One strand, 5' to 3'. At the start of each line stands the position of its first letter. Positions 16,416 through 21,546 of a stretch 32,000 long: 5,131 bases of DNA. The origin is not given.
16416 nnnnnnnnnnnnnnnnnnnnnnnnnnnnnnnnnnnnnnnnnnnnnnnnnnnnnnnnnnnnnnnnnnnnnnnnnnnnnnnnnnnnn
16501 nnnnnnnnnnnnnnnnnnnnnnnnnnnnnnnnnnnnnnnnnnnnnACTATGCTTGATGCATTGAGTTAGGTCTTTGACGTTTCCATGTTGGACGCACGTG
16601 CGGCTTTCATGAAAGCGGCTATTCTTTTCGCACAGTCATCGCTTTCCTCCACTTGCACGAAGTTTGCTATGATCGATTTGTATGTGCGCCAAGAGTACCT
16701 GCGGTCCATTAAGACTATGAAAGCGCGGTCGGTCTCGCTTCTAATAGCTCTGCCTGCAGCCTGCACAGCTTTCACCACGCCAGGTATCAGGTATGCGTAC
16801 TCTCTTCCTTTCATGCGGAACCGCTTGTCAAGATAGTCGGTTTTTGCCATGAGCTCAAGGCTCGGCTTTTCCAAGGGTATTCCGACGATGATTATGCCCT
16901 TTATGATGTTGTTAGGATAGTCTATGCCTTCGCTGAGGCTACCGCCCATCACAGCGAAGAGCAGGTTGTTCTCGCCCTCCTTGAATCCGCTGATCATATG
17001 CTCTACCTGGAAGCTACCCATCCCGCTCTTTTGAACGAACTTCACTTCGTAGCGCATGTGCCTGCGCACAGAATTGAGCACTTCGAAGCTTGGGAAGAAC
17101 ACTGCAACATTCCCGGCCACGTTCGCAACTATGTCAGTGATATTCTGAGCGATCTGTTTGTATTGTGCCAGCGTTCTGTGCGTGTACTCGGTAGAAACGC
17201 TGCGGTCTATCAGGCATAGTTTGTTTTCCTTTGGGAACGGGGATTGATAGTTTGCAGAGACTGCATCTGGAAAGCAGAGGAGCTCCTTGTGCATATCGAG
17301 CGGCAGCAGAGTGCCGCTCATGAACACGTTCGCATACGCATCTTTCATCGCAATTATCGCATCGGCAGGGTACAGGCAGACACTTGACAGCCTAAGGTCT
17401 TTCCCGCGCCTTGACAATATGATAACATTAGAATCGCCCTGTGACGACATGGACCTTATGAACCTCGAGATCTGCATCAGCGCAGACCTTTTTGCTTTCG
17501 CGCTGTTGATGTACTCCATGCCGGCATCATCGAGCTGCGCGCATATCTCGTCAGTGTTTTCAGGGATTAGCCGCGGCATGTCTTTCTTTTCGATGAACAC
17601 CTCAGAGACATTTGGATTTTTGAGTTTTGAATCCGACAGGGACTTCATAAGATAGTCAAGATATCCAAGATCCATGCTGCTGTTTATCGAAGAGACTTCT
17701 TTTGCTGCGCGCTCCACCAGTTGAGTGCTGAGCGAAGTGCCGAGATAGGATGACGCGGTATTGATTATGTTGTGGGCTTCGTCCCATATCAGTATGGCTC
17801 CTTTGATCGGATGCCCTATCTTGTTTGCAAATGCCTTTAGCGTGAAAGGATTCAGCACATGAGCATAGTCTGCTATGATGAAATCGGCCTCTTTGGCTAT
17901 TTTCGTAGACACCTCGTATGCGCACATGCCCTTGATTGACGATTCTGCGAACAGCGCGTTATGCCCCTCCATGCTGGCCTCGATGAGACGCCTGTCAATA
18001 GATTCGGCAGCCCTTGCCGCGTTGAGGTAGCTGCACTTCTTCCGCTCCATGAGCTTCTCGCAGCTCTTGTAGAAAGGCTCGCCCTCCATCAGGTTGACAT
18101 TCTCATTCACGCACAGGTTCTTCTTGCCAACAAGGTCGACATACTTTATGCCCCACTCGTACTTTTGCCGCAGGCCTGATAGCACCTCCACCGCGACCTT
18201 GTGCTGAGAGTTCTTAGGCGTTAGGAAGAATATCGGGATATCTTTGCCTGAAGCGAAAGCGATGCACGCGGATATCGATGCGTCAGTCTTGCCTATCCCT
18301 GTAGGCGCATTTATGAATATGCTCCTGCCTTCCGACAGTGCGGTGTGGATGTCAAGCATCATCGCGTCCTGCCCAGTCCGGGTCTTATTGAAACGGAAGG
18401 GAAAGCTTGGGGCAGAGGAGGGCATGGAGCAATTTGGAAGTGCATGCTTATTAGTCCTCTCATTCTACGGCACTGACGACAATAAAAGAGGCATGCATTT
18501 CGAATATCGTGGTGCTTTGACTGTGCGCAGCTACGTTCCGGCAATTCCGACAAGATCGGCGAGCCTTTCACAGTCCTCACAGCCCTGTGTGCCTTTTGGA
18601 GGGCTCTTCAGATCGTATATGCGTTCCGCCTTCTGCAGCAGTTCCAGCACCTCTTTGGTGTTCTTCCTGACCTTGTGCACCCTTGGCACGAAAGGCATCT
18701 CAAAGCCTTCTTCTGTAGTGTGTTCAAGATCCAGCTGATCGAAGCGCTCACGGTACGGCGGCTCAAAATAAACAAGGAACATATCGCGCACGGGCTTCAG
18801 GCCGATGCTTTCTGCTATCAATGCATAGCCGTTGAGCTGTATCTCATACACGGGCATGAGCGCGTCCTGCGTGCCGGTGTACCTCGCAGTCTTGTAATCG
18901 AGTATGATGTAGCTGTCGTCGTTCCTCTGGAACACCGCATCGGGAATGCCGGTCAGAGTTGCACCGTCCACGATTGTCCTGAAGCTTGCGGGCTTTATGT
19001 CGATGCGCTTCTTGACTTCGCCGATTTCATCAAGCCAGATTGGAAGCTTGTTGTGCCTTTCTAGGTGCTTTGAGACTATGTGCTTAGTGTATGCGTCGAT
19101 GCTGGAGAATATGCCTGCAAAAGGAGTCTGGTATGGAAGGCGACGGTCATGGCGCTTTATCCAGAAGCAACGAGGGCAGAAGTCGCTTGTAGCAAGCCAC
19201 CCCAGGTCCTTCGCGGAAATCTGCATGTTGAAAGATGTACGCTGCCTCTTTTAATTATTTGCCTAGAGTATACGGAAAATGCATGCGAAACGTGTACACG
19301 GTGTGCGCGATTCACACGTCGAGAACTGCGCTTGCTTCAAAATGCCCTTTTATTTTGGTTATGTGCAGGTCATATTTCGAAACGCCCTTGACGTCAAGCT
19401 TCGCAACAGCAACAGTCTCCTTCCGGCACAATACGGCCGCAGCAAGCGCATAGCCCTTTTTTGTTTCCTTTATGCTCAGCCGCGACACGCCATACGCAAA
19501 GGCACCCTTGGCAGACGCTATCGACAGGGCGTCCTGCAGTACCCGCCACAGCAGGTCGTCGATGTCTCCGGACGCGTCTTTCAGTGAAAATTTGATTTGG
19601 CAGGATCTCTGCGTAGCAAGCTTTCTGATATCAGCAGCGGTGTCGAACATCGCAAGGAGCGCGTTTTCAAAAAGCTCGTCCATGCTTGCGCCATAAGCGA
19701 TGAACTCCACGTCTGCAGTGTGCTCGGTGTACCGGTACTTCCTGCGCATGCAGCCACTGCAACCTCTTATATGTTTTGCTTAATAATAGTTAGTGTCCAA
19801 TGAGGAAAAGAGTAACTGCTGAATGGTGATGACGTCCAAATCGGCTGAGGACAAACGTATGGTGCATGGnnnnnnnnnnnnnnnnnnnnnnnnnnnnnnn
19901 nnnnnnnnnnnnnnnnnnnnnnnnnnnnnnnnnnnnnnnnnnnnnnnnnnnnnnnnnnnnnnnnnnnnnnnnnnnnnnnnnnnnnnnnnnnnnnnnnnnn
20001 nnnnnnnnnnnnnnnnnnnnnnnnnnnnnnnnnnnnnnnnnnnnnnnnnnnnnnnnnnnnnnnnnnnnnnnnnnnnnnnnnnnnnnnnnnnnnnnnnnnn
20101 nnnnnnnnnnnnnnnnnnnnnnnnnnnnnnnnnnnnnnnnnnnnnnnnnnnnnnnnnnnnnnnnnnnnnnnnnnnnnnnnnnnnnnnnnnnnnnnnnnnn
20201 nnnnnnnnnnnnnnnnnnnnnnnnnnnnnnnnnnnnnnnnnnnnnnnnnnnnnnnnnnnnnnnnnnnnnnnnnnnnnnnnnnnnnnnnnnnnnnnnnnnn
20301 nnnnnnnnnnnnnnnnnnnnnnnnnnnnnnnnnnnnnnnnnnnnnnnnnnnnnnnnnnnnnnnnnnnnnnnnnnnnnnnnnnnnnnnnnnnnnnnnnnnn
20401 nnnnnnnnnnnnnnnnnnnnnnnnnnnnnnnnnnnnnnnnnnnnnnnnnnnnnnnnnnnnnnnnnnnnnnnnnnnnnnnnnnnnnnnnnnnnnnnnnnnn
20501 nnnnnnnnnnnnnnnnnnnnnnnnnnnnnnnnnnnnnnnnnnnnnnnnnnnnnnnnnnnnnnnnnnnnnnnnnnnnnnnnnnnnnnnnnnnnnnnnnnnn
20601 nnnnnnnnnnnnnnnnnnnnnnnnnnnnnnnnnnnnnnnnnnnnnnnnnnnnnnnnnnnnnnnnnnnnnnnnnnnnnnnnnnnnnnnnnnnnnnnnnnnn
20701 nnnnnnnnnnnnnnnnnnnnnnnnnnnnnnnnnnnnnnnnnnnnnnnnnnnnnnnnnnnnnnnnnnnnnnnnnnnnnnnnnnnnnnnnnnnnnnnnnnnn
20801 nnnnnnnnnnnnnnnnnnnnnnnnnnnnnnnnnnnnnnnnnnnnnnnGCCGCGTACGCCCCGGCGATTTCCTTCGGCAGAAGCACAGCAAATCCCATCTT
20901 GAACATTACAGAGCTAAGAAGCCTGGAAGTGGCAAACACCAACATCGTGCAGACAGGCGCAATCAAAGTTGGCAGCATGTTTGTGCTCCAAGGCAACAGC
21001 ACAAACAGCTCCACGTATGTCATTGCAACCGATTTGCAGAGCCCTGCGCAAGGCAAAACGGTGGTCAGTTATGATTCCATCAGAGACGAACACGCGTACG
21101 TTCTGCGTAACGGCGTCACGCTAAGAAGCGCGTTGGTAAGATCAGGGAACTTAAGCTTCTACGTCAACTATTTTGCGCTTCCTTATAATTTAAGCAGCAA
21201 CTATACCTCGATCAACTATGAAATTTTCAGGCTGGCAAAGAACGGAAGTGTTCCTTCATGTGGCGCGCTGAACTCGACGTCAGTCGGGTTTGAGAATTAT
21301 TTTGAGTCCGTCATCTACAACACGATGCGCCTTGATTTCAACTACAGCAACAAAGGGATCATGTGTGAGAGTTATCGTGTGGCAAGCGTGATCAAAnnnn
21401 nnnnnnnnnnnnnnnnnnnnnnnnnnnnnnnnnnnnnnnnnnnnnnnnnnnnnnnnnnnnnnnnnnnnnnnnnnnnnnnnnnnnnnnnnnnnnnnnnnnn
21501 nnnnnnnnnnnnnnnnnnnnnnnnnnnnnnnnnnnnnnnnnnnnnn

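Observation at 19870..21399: Archaeosortase-like enzyme with an extra C-terminal ectodomain, 4.3 kb from proteins carrying a matching tripartite C-terminal signal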

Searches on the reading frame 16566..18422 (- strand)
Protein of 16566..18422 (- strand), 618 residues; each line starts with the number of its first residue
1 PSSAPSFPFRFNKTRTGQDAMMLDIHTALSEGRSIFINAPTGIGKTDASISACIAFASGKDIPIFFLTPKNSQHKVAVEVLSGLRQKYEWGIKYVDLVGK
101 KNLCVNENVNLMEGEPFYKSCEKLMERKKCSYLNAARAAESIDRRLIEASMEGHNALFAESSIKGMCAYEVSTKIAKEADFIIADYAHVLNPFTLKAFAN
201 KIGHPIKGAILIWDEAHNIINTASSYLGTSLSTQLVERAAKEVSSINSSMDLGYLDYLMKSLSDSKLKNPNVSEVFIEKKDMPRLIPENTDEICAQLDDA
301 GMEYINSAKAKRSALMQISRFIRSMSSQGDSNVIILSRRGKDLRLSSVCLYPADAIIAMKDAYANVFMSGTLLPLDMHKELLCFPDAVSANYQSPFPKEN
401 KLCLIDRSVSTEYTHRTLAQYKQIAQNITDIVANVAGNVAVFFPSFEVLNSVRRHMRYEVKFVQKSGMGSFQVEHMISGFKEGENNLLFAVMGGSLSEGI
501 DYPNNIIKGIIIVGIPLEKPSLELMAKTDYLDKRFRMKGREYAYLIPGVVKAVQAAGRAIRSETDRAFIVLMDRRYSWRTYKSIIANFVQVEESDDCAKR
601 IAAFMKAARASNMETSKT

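Call 67: search_protein_families(library=pfam, proteins=[window:16566-18422:-], max_evalue=0.01)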
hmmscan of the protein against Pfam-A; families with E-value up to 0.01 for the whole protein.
window:16566-18422:- (618 aa): 5 families
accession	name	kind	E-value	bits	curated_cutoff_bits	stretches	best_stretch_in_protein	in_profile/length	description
PF13307.12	Helicase_C_2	-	4.3e-38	131.5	25.3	1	428-589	1-167/170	Helicase C-terminal domain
PF06733.21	DEAD_2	-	1.8e-20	73.7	21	1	74-234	9-170/172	DEAD_2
PF06777.17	HBB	-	5.5e-13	49.4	30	1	312-414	88-189/190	Helical and beta-bridge domain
PF00270.35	DEAD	-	7.5e-05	23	26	1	27-84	10-68/167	DEAD/DEAH box helicase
PF04851.21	ResIII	-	0.00023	21.5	22.5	0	16-89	6-81/164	Type III restriction enzyme, res subunit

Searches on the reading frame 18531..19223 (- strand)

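Call 67: search_protein_families(library=pfam, proteins=[window:18531-19223:-], max_evalue=0.01)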
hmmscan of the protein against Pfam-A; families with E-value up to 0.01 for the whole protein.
window:18531-19223:- (230 aa): 1 family
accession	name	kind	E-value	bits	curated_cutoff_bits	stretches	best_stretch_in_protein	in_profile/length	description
PF12705.13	PDDEXK_1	-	9.6e-12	45.8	22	1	45-219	82-241/247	PD-(D/E)XK nuclease superfamily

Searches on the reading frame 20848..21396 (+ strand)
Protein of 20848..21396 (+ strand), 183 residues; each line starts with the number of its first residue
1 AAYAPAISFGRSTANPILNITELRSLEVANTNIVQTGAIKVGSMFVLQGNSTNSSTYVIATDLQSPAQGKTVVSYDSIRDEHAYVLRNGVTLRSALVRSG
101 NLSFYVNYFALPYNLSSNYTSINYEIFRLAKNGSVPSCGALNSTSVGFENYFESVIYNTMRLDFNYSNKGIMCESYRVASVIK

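Call 60: predict_structure(alignment_id=A4)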
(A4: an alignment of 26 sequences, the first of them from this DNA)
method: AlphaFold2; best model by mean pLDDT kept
length: 183 residues; sequences in the alignment: 26
mean_pLDDT: 81.6   pTM: 0.80
mean pLDDT of the five models: 81.6, 81.4, 79.9, 79.9, 78.2
residues with pLDDT >= 90: 73; 70-90: 76; 50-70: 21; < 50: 13
segments of 3 or more residues with pLDDT < 50: 1-13
pLDDT, mean of each block of 10 residues (from residue 1): 41 70 92 88 87 82 81 84 88 92 93 89 93 69 78 81 69 91 84
secondary structure, 60 per line:
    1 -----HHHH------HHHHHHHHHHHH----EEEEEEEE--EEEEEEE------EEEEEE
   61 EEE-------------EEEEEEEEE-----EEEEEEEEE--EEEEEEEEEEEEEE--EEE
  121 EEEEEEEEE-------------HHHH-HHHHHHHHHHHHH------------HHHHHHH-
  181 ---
elements in order: H6-9 H16-27 E32-39 E42-48 E55-63 E77-85 E91-99 E102-115 E118-129 H143-146 H148-160 H173-179

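Call 62: search_protein_representatives(alignment_id=A4)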
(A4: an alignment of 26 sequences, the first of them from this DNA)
Query: 26 sequences, 185 profile positions. Proteins with E-value up to 0.001 (for the whole library): 111; up to 1e-10: 91; up to 1e-30: 15. The best 111 are listed.
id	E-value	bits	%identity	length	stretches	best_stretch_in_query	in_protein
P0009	1.0e-51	191.3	-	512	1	1-183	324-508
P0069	6.3e-43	162.7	-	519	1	1-183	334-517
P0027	9.4e-42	158.8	-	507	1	4-183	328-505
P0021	2.4e-41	157.5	-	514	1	1-182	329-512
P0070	1.2e-39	152.0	-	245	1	2-182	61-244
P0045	2.4e-39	151.0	-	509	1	1-179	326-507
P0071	7.3e-38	146.2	-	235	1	1-182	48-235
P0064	3.5e-37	143.9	-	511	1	1-184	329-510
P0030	6.6e-37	143.0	-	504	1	1-183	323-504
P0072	3.1e-36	140.8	-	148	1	38-182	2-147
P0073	1.4e-34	135.4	-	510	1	1-181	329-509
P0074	2.0e-33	131.7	-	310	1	1-183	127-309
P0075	1.9e-32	128.5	-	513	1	2-183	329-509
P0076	7.4e-32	126.6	-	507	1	2-184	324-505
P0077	9.6e-31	122.9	-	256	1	1-183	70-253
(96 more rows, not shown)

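Call 64: fold_search(model_id=the predicted structure, library=pdb)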
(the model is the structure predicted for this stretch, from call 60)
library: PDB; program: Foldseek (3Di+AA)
matches with E <= 10: 1211; with E <= 0.001: 0
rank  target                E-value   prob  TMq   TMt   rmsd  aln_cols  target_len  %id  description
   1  3uqh_B                2.0e-03  0.91  0.24  0.27  10.4       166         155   10  Crystal structure of aba receptor pyl10 (apo) (released 2011-12-14)
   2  3r6p                  2.0e-03  0.77  0.21  0.23  13.4       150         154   13  Crystal structure of abscisic acid-bound PYL10 (released 2011-12-21)
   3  5zch_C                2.6e-03  0.87  0.24  0.27  10.7       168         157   10  Crystal structure of OsPP2C50 I267W:OsPYL/RCAR3 with (+)-ABA (released 2019-03-06)
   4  5zcg_D                2.9e-03  0.85  0.24  0.25  10.8       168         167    8  Crystal structure of OsPP2C50 S265L/I267V:OsPYL/RCAR3 with (+)-ABA (released 2019-03-06)
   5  5zch_D                3.1e-03  0.85  0.24  0.26  11.2       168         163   10  Crystal structure of OsPP2C50 I267W:OsPYL/RCAR3 with (+)-ABA (released 2019-03-06)
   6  5zcl_C                3.4e-03  0.82  0.23  0.26  10.9       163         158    9  Crystal structure of OsPP2C50 I267L:OsPYL/RCAR3 with (+)-ABA (released 2019-03-06)
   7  5zcl_D                3.4e-03  0.75  0.22  0.24  13.3       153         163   12  Crystal structure of OsPP2C50 I267L:OsPYL/RCAR3 with (+)-ABA (released 2019-03-06)
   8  5zcu_C                3.8e-03  0.87  0.24  0.27  11.4       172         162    9  Crystal structure of RCAR3:PP2C wild-type with pyrabactin (released 2019-03-06)
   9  3w9r                  3.8e-03  0.80  0.23  0.25  11.2       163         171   10  Crystal structure of the high-affinity abscisic acid receptor PYL9/RCAR9 bound to ABA (released 2014-04-09)
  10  5gwp_C                4.2e-03  0.82  0.24  0.26  10.8       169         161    8  Crystal structure of RCAR3:PP2C wild-type with (+)-ABA (released 2017-09-13)
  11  7mld                  4.2e-03  0.66  0.20  0.23  12.8       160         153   10  PYL10 bound to the ABA pan-antagonist antabactin (released 2021-09-29)
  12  5gwo_D                4.7e-03  0.80  0.24  0.26  10.8       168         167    9  Crystal structure of RCAR3:PP2C S265F/I267M with (+)-ABA (released 2017-09-13)
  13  3lyd_B                5.3e-03  0.97  0.30  0.33   9.5       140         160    7  Crystal structure of Putative uncharacterized protein from Jonesia denitrificans (released 2010-03-09)
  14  5gwo_C                5.3e-03  0.84  0.25  0.26  10.6       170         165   10  Crystal structure of RCAR3:PP2C S265F/I267M with (+)-ABA (released 2017-09-13)
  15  5zcg_C                5.3e-03  0.82  0.24  0.26  10.6       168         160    8  Crystal structure of OsPP2C50 S265L/I267V:OsPYL/RCAR3 with (+)-ABA (released 2019-03-06)
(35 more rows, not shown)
